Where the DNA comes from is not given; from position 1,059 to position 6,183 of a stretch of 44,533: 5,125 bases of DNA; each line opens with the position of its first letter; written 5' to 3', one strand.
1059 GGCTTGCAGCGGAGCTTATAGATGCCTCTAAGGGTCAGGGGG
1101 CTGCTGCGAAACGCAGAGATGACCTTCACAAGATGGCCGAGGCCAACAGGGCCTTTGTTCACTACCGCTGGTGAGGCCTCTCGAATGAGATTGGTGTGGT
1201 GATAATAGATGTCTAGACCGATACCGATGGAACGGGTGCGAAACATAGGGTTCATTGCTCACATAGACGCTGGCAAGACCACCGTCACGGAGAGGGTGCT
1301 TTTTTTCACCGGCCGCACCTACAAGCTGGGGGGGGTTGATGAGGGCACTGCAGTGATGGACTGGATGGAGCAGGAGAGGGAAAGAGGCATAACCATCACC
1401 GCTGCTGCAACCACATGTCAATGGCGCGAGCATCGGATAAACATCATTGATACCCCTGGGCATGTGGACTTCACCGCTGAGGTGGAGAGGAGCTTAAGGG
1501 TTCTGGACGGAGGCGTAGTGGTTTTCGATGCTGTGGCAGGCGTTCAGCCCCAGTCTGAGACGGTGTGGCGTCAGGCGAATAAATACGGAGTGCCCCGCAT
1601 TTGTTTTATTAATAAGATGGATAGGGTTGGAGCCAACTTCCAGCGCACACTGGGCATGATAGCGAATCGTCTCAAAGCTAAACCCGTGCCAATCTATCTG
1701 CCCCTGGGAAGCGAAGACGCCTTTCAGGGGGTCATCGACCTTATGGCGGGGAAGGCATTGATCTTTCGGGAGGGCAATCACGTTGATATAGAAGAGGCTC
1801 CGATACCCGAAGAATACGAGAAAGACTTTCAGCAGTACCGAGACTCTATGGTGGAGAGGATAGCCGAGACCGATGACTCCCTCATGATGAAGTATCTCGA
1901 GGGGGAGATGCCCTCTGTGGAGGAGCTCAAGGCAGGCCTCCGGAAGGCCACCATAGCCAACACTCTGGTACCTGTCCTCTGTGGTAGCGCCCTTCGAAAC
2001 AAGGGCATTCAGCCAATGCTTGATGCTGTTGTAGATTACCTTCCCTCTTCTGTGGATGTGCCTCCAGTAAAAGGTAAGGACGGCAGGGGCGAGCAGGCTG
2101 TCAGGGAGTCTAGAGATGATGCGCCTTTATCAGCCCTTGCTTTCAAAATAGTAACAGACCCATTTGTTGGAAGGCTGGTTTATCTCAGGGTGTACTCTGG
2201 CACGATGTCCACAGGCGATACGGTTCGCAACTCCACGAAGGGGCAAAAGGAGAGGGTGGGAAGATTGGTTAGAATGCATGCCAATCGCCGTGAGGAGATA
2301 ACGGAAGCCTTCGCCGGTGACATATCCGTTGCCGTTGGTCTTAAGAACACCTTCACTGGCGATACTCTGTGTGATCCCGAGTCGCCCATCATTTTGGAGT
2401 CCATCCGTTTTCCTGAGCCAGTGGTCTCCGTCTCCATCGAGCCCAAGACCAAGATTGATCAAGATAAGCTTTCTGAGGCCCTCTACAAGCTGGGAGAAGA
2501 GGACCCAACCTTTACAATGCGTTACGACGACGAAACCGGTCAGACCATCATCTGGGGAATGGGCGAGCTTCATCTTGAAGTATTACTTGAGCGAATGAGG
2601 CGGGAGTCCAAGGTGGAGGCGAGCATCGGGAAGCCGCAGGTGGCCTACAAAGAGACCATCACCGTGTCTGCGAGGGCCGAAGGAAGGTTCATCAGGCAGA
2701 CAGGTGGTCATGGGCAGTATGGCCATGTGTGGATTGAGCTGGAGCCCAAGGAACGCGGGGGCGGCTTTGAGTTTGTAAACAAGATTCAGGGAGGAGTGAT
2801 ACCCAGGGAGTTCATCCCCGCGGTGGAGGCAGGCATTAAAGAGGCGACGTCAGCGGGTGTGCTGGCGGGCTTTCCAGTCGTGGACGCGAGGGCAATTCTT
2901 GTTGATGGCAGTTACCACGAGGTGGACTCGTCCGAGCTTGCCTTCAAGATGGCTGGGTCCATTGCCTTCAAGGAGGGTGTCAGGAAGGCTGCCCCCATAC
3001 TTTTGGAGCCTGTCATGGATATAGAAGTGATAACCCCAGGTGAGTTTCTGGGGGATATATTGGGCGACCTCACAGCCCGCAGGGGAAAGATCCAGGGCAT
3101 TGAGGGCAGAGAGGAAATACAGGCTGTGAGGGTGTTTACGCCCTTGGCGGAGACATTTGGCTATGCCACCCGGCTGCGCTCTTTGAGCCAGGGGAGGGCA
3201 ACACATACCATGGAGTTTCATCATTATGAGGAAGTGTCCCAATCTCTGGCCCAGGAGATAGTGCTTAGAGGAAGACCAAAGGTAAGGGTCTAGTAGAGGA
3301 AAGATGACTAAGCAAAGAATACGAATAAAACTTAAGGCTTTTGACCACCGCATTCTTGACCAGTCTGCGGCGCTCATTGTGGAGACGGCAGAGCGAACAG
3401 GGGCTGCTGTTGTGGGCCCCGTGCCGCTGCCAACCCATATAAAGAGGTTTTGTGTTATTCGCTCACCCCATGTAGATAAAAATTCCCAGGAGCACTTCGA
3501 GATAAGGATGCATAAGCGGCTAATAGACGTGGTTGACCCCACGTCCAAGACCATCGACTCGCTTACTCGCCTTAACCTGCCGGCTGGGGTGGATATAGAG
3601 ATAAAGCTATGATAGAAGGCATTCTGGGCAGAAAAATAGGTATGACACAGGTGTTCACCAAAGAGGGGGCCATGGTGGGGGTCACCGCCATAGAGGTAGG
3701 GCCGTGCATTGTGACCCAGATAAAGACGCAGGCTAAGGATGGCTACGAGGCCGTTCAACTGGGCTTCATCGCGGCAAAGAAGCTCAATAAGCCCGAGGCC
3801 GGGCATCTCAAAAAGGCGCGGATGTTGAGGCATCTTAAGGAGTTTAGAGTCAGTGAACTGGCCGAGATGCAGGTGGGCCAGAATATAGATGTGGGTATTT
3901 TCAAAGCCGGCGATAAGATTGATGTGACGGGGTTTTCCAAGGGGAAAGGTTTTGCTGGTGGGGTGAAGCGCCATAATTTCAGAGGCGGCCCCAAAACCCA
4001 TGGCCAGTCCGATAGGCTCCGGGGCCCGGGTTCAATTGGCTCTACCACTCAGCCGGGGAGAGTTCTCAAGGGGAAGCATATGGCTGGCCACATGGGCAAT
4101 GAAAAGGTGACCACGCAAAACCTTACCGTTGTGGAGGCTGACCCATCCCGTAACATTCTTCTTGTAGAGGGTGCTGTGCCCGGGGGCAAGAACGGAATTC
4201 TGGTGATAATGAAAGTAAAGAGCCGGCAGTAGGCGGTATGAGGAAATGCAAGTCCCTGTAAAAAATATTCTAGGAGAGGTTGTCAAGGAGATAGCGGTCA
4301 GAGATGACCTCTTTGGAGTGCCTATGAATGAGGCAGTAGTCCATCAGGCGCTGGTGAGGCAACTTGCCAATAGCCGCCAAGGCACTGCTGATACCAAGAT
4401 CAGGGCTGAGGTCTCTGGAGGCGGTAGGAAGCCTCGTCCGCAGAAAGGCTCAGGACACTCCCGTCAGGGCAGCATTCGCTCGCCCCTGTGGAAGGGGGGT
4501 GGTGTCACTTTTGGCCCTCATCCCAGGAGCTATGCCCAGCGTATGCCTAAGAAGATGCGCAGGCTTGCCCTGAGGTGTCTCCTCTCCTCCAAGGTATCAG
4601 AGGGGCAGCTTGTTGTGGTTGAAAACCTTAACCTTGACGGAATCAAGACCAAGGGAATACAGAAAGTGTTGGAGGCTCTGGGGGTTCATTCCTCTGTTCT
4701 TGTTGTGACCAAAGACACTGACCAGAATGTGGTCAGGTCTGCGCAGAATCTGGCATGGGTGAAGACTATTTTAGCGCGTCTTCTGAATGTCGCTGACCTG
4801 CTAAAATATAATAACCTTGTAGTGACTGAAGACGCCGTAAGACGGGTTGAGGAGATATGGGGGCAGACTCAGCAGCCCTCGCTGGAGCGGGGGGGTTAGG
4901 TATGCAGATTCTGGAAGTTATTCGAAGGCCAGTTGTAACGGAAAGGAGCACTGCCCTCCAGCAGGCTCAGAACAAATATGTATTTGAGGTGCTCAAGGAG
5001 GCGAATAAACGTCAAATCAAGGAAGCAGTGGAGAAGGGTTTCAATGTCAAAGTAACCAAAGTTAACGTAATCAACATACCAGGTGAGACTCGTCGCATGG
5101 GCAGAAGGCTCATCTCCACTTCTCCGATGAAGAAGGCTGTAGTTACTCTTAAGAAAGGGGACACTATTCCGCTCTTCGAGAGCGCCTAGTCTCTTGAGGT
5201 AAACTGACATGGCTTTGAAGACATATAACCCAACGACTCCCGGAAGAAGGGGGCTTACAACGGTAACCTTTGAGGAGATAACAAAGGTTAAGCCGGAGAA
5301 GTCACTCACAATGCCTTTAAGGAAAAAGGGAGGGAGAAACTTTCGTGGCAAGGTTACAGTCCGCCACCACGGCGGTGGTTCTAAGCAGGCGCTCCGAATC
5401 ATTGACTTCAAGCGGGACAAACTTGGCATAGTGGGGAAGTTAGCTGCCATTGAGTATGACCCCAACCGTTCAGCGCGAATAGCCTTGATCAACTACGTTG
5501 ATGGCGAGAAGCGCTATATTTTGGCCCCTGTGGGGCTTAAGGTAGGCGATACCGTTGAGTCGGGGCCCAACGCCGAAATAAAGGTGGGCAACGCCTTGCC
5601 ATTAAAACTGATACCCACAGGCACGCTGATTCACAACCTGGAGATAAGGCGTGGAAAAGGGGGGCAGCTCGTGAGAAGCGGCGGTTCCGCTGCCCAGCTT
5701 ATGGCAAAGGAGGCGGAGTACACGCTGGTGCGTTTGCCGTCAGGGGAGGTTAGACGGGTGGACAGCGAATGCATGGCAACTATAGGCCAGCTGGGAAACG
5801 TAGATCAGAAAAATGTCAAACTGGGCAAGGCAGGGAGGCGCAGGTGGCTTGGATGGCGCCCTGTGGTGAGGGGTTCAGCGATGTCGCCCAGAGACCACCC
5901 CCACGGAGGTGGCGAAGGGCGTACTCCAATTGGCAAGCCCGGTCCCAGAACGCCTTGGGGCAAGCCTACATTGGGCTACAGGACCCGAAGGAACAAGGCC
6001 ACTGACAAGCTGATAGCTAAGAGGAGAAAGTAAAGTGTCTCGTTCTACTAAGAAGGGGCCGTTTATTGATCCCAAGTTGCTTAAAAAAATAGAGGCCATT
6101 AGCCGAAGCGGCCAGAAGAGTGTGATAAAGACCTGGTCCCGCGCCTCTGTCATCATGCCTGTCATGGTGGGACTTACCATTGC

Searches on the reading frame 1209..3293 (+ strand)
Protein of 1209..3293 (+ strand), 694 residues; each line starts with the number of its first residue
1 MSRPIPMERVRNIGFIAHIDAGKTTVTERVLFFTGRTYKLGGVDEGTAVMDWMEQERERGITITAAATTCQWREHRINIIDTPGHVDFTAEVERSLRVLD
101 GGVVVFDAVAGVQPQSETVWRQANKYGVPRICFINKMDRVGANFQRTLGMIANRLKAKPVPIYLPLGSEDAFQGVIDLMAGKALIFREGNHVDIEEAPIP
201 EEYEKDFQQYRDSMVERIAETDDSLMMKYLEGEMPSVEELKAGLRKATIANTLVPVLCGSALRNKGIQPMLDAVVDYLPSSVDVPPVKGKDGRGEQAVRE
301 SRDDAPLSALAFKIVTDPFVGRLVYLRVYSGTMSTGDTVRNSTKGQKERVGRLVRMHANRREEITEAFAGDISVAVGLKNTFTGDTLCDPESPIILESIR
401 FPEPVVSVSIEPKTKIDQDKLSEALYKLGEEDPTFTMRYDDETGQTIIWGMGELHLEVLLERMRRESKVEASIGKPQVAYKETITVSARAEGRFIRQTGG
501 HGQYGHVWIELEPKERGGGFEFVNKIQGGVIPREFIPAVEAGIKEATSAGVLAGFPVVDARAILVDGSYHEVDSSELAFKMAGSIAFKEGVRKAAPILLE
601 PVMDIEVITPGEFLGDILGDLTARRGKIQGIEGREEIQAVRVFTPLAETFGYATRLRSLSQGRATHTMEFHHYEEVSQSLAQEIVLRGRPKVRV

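Call 72: search_protein_families(library=pfam, proteins=[window:1209-3293:+], max_evalue=0.00001)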
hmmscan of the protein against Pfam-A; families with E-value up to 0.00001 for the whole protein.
window:1209-3293:+ (694 aa): 6 families
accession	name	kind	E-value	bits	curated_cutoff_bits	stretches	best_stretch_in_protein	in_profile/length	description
PF00009.33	GTP_EFTU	-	1.1e-66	224.4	26.5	1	8-280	1-188/188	Elongation factor Tu GTP binding domain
PF03764.24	EFG_IV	-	9.4e-46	155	24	1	476-594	1-120/121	Elongation factor G, domain IV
PF14492.12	EFG_III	-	8.9e-32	109.4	27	1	401-475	1-75/75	Elongation Factor G, domain III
PF00679.30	EFG_C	-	2.6e-26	91.9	27.9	1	598-683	2-88/89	Elongation factor G C-terminus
PF03144.31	GTP_EFTU_D2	-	7.6e-18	65.2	30.3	1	321-388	1-73/73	Elongation factor Tu domain 2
PF22042.2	EF-G_D2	-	2.6e-17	63.2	27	1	306-389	1-83/84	Elongation factor G domain 2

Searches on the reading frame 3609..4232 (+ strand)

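Call 72: search_protein_families(library=pfam, proteins=[window:3609-4232:+], max_evalue=0.00001)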
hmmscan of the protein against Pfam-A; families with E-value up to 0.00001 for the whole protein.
window:3609-4232:+ (207 aa): 1 family
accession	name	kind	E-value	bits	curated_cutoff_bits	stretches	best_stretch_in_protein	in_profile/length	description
PF00297.29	Ribosomal_L3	-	9.3e-13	48.3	22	1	96-175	210-286/369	Ribosomal protein L3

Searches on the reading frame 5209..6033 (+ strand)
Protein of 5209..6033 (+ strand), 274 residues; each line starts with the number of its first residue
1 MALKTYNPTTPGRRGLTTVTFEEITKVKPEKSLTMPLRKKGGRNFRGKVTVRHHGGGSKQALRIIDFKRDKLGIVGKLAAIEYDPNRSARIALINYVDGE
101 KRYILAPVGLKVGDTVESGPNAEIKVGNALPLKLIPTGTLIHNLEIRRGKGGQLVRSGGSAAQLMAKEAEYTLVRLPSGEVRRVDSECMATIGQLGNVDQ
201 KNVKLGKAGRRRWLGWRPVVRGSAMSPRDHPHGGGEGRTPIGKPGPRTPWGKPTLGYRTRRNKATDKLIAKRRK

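Call 72: search_protein_families(library=pfam, proteins=[window:5209-6033:+], max_evalue=0.00001)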
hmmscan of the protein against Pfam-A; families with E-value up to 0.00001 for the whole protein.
window:5209-6033:+ (274 aa): 2 families
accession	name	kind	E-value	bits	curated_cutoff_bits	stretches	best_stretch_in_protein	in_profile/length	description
PF03947.24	Ribosomal_L2_C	-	1.6e-52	177.3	33.7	1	125-251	1-126/126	Ribosomal Proteins L2, C-terminal domain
PF00181.30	Ribosomal_L2_N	-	2.1e-33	114.6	23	1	42-118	1-77/77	Ribosomal Proteins L2, RNA binding N-terminal domain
